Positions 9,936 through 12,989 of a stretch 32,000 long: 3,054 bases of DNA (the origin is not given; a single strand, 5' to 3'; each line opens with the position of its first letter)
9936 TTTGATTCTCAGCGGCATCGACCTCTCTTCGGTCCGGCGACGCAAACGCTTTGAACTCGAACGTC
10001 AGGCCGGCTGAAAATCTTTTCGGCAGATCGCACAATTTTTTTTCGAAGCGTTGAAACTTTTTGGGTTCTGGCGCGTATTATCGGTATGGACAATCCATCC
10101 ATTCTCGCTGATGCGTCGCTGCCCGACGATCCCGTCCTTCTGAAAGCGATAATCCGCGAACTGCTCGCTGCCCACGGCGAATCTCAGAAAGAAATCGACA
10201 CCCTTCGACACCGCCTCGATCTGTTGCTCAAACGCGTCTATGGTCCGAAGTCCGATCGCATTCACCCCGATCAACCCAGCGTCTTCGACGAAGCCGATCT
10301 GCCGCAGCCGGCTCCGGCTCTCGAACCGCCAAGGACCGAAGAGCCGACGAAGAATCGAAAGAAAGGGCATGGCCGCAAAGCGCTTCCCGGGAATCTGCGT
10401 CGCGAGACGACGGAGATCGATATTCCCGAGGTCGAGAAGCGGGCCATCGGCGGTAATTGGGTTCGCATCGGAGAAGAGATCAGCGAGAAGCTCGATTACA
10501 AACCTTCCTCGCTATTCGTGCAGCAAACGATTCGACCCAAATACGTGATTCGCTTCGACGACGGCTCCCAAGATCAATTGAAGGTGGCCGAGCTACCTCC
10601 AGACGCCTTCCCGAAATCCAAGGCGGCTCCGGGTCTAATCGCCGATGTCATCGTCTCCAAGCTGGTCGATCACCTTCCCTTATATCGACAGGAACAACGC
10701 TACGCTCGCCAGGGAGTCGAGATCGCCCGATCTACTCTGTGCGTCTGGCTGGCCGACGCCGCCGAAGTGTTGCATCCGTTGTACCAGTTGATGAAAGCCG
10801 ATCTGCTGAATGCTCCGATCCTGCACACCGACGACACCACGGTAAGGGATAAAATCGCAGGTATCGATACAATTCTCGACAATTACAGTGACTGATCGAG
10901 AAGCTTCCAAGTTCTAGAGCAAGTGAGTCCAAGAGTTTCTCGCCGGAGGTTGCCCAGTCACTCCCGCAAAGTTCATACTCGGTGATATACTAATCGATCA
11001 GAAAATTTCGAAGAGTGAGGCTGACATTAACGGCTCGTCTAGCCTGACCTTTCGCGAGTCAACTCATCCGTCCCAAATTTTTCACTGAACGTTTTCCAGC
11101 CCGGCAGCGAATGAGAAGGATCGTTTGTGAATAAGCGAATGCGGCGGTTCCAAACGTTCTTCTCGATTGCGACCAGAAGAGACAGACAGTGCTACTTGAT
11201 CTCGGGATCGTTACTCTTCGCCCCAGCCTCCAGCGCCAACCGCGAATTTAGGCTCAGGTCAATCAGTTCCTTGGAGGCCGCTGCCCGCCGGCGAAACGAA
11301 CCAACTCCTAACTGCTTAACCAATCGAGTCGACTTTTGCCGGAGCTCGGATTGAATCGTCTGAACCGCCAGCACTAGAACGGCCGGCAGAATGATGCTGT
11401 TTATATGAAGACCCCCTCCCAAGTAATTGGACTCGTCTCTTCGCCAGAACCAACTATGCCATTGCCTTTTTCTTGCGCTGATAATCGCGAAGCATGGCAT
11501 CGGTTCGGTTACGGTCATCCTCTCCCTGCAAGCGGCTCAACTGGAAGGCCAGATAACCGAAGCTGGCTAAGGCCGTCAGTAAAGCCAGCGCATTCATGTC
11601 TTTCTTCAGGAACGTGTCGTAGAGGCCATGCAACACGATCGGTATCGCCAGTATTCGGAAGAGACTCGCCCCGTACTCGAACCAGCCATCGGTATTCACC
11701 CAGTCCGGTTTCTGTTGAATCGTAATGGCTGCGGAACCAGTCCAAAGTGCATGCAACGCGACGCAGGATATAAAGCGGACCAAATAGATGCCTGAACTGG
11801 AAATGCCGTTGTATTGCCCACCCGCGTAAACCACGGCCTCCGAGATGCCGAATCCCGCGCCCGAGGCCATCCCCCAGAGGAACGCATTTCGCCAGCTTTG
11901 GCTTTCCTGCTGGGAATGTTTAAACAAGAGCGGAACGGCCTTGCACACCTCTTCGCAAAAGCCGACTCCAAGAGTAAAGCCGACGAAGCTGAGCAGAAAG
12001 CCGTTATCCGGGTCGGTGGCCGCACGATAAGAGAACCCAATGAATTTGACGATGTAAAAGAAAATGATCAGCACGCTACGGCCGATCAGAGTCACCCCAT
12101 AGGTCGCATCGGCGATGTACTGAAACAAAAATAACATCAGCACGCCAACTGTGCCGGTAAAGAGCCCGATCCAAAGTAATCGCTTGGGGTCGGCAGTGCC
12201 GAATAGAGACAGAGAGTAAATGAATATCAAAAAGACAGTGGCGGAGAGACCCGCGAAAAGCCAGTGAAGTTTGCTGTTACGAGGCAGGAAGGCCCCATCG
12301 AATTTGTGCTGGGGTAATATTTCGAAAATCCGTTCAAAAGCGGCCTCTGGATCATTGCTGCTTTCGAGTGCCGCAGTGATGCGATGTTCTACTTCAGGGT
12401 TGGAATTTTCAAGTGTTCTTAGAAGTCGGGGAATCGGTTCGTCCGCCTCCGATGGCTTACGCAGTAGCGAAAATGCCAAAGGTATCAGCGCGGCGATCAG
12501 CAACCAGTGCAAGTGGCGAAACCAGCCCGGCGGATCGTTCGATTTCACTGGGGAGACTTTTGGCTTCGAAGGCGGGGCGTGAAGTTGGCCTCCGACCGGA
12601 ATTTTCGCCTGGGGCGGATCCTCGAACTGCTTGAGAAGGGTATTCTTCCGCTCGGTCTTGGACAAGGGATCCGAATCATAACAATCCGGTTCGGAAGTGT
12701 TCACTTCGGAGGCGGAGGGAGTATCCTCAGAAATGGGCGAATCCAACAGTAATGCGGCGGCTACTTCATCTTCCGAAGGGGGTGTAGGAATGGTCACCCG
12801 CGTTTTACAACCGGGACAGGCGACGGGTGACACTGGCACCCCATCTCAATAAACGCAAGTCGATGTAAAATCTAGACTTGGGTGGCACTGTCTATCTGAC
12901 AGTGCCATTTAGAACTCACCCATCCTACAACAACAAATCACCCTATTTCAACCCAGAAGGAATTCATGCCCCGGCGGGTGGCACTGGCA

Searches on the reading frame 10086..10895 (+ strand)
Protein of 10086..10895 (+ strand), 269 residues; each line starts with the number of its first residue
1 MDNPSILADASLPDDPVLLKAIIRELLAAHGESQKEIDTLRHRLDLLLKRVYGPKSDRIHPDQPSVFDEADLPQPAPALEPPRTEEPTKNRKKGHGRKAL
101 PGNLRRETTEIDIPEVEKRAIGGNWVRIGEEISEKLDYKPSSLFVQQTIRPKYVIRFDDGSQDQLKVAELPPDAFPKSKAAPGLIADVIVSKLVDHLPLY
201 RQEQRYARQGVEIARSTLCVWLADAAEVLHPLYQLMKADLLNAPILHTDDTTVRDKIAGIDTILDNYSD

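Call 17: search_protein_families(library=pfam, proteins=[window:10086-10895:+], max_evalue=0.001)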
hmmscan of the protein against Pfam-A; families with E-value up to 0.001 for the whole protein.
window:10086-10895:+ (269 aa): 3 families
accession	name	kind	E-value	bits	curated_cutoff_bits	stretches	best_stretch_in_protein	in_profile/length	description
PF03050.20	DDE_Tnp_IS66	-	9.8e-23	81.4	23.1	1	178-254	2-78/284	Transposase IS66 family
PF13007.12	LZ_Tnp_IS66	-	2.1e-08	35.2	22.9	1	40-108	2-70/71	Transposase C of IS166 homeodomain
PF13005.12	zf-IS66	-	6.1e-07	30.2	27.3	1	123-153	9-40/46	zinc-finger binding domain of transposase IS66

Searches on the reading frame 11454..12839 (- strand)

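Call 17: search_protein_families(library=pfam, proteins=[window:11454-12839:-], max_evalue=0.001)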
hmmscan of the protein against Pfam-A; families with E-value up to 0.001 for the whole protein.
window:11454-12839:- (461 aa): 1 family
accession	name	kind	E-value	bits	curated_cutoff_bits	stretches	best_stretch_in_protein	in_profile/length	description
PF13367.11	PrsW-protease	-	1.5e-14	54.4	23.5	1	251-421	11-183/196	PrsW family intramembrane metalloprotease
